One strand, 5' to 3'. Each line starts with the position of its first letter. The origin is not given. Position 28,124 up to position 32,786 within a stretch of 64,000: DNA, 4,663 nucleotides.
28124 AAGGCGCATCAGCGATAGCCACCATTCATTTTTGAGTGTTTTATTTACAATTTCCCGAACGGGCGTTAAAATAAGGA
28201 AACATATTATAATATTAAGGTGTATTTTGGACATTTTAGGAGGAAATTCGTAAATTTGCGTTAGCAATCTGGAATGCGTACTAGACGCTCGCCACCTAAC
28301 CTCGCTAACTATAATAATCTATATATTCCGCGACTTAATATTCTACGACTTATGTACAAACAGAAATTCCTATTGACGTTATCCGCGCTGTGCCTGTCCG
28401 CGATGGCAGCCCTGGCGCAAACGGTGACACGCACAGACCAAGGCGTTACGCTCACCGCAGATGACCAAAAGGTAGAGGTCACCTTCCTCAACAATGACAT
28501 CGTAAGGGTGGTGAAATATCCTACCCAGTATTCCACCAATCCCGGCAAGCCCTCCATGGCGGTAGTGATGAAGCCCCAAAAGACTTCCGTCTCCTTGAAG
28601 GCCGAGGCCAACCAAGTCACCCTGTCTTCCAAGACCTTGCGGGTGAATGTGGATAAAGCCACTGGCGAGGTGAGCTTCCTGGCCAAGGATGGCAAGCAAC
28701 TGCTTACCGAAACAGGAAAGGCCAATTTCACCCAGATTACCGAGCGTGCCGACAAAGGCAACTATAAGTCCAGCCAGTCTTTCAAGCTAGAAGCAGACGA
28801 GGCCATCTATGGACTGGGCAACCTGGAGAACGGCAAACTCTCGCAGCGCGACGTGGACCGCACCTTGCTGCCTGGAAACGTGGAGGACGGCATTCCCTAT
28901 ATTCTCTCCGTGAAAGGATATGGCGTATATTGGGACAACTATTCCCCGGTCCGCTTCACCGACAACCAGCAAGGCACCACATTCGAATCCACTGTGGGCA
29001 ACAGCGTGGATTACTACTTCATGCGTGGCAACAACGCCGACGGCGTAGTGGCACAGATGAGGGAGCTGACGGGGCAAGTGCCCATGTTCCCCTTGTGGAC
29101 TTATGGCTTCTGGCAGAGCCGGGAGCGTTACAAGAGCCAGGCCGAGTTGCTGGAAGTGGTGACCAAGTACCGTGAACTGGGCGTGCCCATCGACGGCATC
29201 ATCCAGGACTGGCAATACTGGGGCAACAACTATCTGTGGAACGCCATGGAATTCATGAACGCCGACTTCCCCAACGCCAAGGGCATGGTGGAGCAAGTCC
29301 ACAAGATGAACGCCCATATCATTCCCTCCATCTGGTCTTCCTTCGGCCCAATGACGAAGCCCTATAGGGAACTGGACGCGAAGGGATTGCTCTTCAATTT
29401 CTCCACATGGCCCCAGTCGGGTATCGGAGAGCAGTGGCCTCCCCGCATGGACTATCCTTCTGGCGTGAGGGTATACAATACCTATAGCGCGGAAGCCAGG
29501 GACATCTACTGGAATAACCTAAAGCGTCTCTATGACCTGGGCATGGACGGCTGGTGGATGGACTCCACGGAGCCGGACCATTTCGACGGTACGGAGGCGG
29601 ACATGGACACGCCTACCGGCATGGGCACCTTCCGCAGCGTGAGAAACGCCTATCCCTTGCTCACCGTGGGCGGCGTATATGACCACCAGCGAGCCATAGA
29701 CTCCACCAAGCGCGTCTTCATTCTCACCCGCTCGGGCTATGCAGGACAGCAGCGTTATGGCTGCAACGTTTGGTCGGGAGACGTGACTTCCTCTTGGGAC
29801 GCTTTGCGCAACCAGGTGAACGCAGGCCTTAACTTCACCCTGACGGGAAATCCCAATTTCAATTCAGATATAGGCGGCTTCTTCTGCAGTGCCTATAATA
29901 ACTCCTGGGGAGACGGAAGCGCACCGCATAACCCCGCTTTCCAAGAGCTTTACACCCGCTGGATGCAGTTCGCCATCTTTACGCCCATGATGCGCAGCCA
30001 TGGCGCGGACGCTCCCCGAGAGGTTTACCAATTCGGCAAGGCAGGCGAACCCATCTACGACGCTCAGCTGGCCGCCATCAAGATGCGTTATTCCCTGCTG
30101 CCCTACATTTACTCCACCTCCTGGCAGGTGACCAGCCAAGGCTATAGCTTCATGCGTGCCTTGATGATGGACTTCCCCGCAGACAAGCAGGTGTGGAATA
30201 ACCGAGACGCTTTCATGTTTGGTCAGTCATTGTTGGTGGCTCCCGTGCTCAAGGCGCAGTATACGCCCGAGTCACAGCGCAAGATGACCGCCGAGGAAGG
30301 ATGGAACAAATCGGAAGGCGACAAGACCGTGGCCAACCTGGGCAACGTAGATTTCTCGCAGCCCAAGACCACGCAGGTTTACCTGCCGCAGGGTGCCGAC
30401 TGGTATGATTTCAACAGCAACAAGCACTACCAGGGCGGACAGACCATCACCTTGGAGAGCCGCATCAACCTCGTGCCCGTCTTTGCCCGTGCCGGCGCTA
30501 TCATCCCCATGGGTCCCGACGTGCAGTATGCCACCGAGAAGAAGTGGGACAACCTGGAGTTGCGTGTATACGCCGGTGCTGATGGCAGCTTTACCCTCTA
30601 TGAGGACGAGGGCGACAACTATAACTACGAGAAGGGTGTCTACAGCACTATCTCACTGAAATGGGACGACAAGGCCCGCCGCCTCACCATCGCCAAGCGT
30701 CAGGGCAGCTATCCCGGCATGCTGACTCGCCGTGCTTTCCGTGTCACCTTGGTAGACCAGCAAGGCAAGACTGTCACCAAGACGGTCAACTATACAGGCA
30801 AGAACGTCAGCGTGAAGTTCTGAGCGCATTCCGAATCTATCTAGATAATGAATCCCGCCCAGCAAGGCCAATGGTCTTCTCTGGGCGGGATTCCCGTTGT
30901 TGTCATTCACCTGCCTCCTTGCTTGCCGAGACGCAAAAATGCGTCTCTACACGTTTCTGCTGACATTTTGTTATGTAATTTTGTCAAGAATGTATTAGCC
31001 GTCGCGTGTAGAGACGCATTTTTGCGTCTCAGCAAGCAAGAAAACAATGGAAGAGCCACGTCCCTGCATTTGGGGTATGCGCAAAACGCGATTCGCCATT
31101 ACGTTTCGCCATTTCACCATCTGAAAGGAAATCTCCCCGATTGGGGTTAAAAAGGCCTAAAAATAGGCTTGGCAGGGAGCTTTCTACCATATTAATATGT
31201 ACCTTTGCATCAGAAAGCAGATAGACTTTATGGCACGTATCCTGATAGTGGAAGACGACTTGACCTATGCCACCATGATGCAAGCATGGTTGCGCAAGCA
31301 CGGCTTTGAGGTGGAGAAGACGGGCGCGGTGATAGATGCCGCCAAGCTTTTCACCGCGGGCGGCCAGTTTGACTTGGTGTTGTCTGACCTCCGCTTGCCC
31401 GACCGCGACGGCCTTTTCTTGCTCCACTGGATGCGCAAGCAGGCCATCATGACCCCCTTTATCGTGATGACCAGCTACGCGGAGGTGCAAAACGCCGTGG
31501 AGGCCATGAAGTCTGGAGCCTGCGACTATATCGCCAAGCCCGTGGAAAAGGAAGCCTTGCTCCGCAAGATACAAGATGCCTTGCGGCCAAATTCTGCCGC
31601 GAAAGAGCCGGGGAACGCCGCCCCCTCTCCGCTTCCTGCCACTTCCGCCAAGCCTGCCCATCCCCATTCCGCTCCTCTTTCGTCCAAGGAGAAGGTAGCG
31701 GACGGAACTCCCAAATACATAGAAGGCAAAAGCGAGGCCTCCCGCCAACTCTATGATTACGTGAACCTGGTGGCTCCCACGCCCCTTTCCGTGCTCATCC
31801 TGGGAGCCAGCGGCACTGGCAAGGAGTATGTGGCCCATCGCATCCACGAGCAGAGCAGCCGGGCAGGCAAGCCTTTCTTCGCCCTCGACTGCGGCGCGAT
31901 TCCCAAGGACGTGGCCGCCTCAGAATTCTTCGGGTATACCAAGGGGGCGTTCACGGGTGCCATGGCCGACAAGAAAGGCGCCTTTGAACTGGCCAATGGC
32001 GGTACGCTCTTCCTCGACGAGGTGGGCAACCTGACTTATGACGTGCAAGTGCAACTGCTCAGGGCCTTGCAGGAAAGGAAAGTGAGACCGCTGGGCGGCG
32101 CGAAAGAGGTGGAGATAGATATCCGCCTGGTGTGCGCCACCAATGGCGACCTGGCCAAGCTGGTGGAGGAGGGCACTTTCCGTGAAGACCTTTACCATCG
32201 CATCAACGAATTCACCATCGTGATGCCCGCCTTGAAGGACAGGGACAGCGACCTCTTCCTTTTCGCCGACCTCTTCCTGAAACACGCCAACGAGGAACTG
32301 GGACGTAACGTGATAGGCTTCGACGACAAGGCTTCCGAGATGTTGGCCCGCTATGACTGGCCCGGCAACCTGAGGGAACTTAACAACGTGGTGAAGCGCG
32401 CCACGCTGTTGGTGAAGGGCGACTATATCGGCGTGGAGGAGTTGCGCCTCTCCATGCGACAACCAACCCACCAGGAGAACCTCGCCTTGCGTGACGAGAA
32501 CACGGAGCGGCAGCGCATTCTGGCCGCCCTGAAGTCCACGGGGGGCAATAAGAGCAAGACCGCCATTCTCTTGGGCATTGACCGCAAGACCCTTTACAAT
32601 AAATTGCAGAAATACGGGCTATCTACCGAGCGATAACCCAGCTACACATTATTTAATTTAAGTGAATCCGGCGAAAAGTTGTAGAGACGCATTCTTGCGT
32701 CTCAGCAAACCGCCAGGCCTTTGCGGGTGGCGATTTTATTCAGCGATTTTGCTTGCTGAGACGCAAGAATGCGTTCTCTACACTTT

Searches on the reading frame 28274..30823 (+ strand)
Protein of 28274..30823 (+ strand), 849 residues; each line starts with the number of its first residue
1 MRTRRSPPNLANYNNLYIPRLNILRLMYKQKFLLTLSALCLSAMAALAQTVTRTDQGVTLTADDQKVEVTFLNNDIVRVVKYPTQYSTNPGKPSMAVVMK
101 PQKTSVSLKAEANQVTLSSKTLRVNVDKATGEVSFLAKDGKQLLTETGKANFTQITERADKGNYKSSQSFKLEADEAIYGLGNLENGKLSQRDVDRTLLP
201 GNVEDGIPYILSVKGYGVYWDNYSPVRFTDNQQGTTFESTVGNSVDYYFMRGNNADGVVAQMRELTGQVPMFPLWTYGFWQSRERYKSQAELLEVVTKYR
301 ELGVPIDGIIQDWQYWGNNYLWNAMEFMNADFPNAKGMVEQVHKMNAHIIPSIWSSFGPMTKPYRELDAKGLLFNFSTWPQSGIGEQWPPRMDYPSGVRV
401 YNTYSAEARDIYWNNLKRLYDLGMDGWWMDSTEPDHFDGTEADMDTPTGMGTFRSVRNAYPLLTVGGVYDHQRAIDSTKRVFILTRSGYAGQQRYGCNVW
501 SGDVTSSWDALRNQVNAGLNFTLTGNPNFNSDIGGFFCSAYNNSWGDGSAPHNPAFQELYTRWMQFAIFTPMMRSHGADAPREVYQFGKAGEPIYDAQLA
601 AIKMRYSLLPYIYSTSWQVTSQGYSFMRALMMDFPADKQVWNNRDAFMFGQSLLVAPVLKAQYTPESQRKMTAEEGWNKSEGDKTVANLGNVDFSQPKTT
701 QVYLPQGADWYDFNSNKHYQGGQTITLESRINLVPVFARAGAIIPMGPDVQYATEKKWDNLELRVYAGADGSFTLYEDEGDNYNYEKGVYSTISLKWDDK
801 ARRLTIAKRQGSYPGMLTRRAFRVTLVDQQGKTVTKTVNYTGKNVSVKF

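Call 10: search_protein_families(library=pfam, proteins=[window:28274-30823:+])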
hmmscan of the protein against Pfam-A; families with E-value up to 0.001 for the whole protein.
window:28274-30823:+ (849 aa): 4 families
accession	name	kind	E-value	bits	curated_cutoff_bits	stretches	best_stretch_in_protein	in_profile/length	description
PF01055.32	Glyco_hydro_31_2nd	-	2.5e-90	303.6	23.5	1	270-614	2-327/328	Glycosyl hydrolases family 31 TIM-barrel domain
PF17137.9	DUF5110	-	1.2e-26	92.9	27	1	760-828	1-70/71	Domain of unknown function (DUF5110)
PF21365.3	Glyco_hydro_31_3rd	-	1.2e-23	83.8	24.4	1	623-744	1-87/87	Glycosyl hydrolase family 31 C-terminal domain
PF13802.12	Gal_mutarotas_2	-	5.3e-17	63.1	27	1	67-228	2-183/184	Glycosyl hydrolase 31 N-terminal galactose mutarotase-like domain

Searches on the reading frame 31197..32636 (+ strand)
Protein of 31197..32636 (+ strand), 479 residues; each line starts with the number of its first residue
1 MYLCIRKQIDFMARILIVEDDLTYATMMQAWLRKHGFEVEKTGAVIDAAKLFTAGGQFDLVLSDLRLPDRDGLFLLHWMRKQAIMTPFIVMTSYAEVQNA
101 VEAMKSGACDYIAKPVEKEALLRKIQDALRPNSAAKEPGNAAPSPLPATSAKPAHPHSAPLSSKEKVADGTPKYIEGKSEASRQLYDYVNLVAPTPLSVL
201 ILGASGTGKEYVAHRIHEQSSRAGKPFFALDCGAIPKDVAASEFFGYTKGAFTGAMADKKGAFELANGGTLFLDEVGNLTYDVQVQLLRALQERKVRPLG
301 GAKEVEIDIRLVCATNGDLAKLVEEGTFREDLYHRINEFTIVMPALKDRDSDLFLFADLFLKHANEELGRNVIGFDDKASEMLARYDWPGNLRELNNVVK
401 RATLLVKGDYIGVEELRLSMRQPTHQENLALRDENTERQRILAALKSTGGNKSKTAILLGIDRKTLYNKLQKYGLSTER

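Call 10: search_protein_families(library=pfam, proteins=[window:31197-32636:+])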
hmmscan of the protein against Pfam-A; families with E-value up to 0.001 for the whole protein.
window:31197-32636:+ (479 aa): 7 families
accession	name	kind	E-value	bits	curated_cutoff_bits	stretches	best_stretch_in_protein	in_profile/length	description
PF00158.32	Sigma54_activat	-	1.3e-64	217.4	20.2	1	176-341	2-167/168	Sigma-54 interaction domain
PF00072.30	Response_reg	-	3.3e-23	82.4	30.2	1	15-125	1-110/111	Response regulator receiver domain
PF14532.12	Sigma54_activ_2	-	5.3e-20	72.5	25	1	177-346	2-138/138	Sigma-54 interaction domain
PF25601.1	AAA_lid_14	-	6.7e-20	71.1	27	1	347-427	1-81/87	AAA+ ATPase lid domain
PF02954.25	HTH_8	-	7.8e-15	54.8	22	1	434-473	3-42/42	Bacterial regulatory protein, Fis family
PF07728.20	AAA_5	-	1.2e-07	32.2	22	1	199-316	2-122/139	AAA domain (dynein-related subfamily)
PF01078.27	Mg_chelatase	-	0.00022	21.1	20.3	0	254-316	93-157/207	Magnesium chelatase, subunit ChlI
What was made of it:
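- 31230..32636 (+): NtrC-type response regulator and sigma-54 enhancer-binding protein (REC - AAA+ with GAFTGA - HTH_8). Pfam: Sigma54_activat 1.3e-64, Response_reg 3.3e-23, HTH_8 7.8e-15 (call 10).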

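Call 20: find_related_loci(query=window:31230-32633:+, collection=genome_contigs, flank=6000)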
Query window:31230-32633:+ (468 aa) in genome_contigs; peptide patterns used: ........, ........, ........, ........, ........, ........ (x = any residue, [..] = any of these).
335 stretches matched a pattern; 235 encode a relative of the query (tblastn E <= 1e-3); the best 80 are kept; 80 distinct loci.
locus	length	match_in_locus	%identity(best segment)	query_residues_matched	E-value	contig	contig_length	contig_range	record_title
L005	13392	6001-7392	74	1-468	0e+0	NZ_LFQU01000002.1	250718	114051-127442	Xylanibacter rarus strain 109 contig00002, whole genome shotgun sequence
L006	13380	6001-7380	74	1-464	0e+0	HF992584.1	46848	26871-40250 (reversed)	Prevotella sp. CAG:1185 genomic scaffold, scf113, whole genome shotgun sequence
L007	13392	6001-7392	73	1-468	0e+0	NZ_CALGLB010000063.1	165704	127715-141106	MAG: uncultured Prevotella sp. isolate ERR2013610_bin.77_CONCOCT_v1.1_MAG ERZ1309921.34, whole genome shotgun sequence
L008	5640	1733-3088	70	1-464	0e+0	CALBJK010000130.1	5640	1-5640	MAG TPA_asm: uncultured Prevotella sp. isolate SRR1747019_bin.12_CONCOCT_v1.1_MAG genome assembly, contig: ERZ808241.371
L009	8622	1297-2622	70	1-464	0e+0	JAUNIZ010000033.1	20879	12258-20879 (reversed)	MAG: Prevotellaceae bacterium isolate S29M_St_24 NODE_869_length_20879_cov_10.527997, whole genome shotgun sequence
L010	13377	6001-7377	70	1-464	0e+0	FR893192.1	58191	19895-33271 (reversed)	Prevotella sp. CAG:732 genomic scaffold, scf11, whole genome shotgun sequence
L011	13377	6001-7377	69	1-466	0e+0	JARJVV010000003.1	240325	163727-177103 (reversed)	Prevotella sp. B2-R-102 contig3, whole genome shotgun sequence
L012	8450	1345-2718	70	1-464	0e+0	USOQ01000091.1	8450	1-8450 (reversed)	uncultured Prevotella sp. isolate UMGS1929 genome assembly, contig: NODE_2387_length_8450_cov_16.692555, whole genome sh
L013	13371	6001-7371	69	1-464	0e+0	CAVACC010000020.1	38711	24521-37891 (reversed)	Clostridia bacterium isolate H07640-L1_cleanbin_000035 genome assembly, contig: Spades_H07640-L1_contig_588, whole genom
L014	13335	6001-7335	68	1-464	0e+0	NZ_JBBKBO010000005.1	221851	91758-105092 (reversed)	Prevotella sp. HCN-7019 assembly_contig_5, whole genome shotgun sequence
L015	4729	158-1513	67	3-466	0e+0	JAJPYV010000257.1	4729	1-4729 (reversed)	MAG: Prevotella sp. isolate AH.B5_7 NODE_1580_length_4729_cov_14.766153, whole genome shotgun sequence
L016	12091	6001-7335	69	1-464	0e+0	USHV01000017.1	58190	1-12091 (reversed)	uncultured Prevotella sp. isolate UMGS1741 genome assembly, contig: NODE_404_length_58190_cov_17.348723, whole genome sh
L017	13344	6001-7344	68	1-464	0e+0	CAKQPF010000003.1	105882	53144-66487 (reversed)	MAG: uncultured Prevotella sp. isolate REFINED_METABAT215_TOP10_CONTIGS_1500_ASSEMBLY_K77_MERGED__Hadza_PheChl_Fiber-Had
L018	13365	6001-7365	67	3-464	0e+0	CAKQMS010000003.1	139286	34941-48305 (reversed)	MAG: uncultured Prevotella sp. isolate REFINED_METABAT215_TOP10_CONTIGS_1500_ASSEMBLY_K77_MERGED__Hadza_MoBio_hadza-A-D_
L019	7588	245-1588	66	1-464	0e+0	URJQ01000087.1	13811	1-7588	uncultured Prevotella sp. isolate UMGS1063 genome assembly, contig: NODE_805_length_13811_cov_6.787511, whole genome sho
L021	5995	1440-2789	67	1-464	0e+0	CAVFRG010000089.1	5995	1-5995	Oscillospiraceae bacterium isolate H07606-L1_cleanbin_000055 genome assembly, contig: Spades_H07606-L1_contig_9426, whol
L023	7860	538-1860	67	1-464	0e+0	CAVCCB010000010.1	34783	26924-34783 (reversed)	Subdoligranulum sp. APC924/74 isolate H07663-L1_cleanbin_000045 genome assembly, contig: Spades_H07663-L1_contig_718, wh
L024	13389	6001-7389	67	1-464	0e+0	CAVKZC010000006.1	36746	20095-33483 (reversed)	Sphaerochaetaceae bacterium isolate H07658-L1_cleanbin_000004 genome assembly, contig: Spades_H07658-L1_contig_232, whol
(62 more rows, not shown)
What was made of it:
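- Tried and rejected: The family was reached through the regulator instead (call 20).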

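Call 31: search_protein_families(library=ncbifam, max_evalue=0.01, proteins=[window:31230-32636:+])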
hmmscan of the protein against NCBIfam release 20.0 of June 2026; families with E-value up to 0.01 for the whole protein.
window:31230-32636:+ (468 aa): 119 families (the best 25 are shown)
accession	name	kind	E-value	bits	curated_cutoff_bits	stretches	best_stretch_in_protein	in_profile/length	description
NF008469.0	PRK11361.1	equivalog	4.8e-110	368.4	714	2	175-465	156-457/461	acetoacetate metabolism transcriptional regulator AtoC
NF007689.0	PRK10365.1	equivalog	3.9e-104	348.9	760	2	160-460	137-440/441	sigma-54-dependent response regulator transcription factor ZraR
TIGR01818.1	ntrC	equivalog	6.6e-103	345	558.6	2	4-411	1-383/463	nitrogen regulation protein NR(I)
TIGR02915.1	PEP_resp_reg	equivalog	1e-102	344.3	502.6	2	166-464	143-444/445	PEP-CTERM-box response regulator transcription factor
NF041946.1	LuxO_transreg_Vib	equivalog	1.1e-93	314.5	800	2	163-416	134-387/463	quorum-sensing sigma-54 dependent transcriptional regulator LuxO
NF041552.1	TF_PrdR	equivalog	2e-93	313.7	795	1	159-463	264-577/577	sigma-54 dependent transcriptional regulator PrdR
NF011695.0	PRK15115.1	equivalog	1.9e-92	310.4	763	2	165-465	138-439/445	two-component system response regulator GlrR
NF003451.0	PRK05022.1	equivalog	2.9e-89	300.1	476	1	156-464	184-510/512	nitric oxide reductase transcriptional regulator NorR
NF038308.1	RNA_repair_RtcR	equivalog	1.6e-88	297.8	650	1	159-462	177-516/530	RNA repair transcriptional activator RtcR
TIGR01817.1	nifA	equivalog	6.9e-88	295.7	528.85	1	153-412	187-445/534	nif-specific transcriptional activator NifA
NF049963.1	RespRegFlgRCampy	domain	2.2e-87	293.7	750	2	167-464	139-429/429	fla regulon two-component system response regulator FlgR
NF008176.1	PRK10923.1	equivalog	2.7e-86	290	620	3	159-416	135-392/469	nitrogen regulation protein NR(I)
NF050807.1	TransRegFlbDCaul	equivalog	2.5e-84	283.7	750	2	168-462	124-438/454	sigma-54-dependent transcriptional regulator FlbD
NF051870.1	NAssimRespRegNtrX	equivalog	1.6e-76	258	600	2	159-464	136-452/452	nitrogen assimilation response regulator NtrX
TIGR02974.1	phageshock_pspF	equivalog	9.9e-72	242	443.55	1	166-405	3-243/336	phage shock protein operon transcriptional activator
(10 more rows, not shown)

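Call 64: search_protein_families(library=pfam, max_evalue=0.0001, proteins=[L024:240-1052:+, L024:1058-2086:-, L024:2102-2821:-, L024:2834-3793:-, L024:3793-5235:-, L024:5239-5916:-, L024:10427-11698:-, L024:11703-13292:-])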
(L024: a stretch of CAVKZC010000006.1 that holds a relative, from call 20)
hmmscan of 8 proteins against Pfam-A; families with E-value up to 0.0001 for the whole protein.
L024:240-1052:+ (270 aa): 1 family
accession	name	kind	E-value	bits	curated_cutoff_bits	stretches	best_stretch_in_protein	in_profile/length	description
PF04991.19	LicD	-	3.5e-39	135.7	22.6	1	33-245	1-227/227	LicD family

L024:1058-2086:- (342 aa): 7 families
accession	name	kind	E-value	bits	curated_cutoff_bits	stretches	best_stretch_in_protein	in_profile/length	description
PF01370.27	Epimerase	-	4.4e-47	160.9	20.9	1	30-270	1-240/240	NAD dependent epimerase/dehydratase family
PF16363.11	GDP_Man_Dehyd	-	2.4e-27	96.7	27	1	31-335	1-330/332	GDP-mannose 4,6 dehydratase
PF01073.25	3Beta_HSD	-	3.8e-14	52.8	22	1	31-255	1-226/280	3-beta hydroxysteroid dehydrogenase/isomerase family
PF07993.18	NAD_binding_4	-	8.9e-09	35.3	20.1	1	119-214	108-211/258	Male sterility protein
PF02719.21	Polysacc_synt_2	-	4.4e-06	26.5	20.2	0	30-147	1-128/293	Polysaccharide biosynthesis protein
PF04321.23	RmlD_sub_bind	-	5.9e-06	26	27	1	29-339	2-283/287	RmlD substrate binding domain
PF03435.24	Sacchrp_dh_NADP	-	2.5e-05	25.1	25.1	1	30-88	1-56/129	Saccharopine dehydrogenase NADP binding domain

L024:2102-2821:- (239 aa): 2 families
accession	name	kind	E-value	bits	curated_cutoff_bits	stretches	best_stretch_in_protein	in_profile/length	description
PF01128.25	IspD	-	1.3e-32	113.8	27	1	3-225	2-214/221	2-C-methyl-D-erythritol 4-phosphate cytidylyltransferase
PF12804.13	NTP_transf_3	-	2.1e-07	31.7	27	1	4-133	1-118/160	MobA-like NTP transferase domain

L024:2834-3793:- (319 aa): 3 families
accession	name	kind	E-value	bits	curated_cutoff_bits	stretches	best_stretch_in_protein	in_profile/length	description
PF00535.33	Glycos_transf_2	-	2.7e-33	115.7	23.3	1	8-129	1-123/168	Glycosyl transferase family 2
PF13641.12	Glyco_tranf_2_3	-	2.8e-13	50.8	27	1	7-139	3-139/230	Glycosyltransferase like family 2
PF10111.15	Glyco_tranf_2_2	-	2.2e-08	34.4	27.3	1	7-110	2-106/276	Glycosyltransferase like family 2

L024:3793-5235:- (480 aa): 2 families
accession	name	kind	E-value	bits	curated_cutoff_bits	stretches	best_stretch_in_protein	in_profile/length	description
PF13440.11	Polysacc_synt_3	-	7.1e-77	259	23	1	33-324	1-292/293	Polysaccharide biosynthesis protein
PF01943.22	Polysacc_synt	-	1.5e-27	97.1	28.2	1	10-274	2-272/274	Polysaccharide biosynthesis protein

L024:5239-5916:- (225 aa): 1 family
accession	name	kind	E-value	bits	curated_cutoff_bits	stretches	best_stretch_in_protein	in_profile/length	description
PF00132.30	Hexapep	-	6.2e-08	32.5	27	1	165-198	2-35/36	Bacterial transferase hexapeptide (six repeats)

L024:10427-11698:- (423 aa): 2 families
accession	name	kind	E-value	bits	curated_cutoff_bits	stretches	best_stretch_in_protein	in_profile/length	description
PF03786.19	UxuA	-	4.1e-107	358.4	23.7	1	1-409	1-351/352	D-mannonate dehydratase (UxuA)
PF01261.30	AP_endonuc_2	-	3.1e-05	24.3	31.1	0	17-111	2-94/249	Xylose isomerase-like TIM barrel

L024:11703-13292:- (529 aa): 2 families
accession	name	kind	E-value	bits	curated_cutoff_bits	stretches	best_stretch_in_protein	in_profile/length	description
PF08125.19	Mannitol_dh_C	-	5.5e-18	65.6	30.7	1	310-510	2-188/190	Mannitol dehydrogenase C-terminal domain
PF01232.29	Mannitol_dh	-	1.5e-12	48.4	27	1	42-267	4-166/199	Mannitol dehydrogenase Rossmann domain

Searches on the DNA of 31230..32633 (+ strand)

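Call 77: search_rna_families(source=L028, start=7300, end=7900, threshold=evalue, max_evalue=1)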
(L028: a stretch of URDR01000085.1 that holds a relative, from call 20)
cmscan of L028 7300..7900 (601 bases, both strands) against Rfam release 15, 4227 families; matches with E-value up to 1: 0.
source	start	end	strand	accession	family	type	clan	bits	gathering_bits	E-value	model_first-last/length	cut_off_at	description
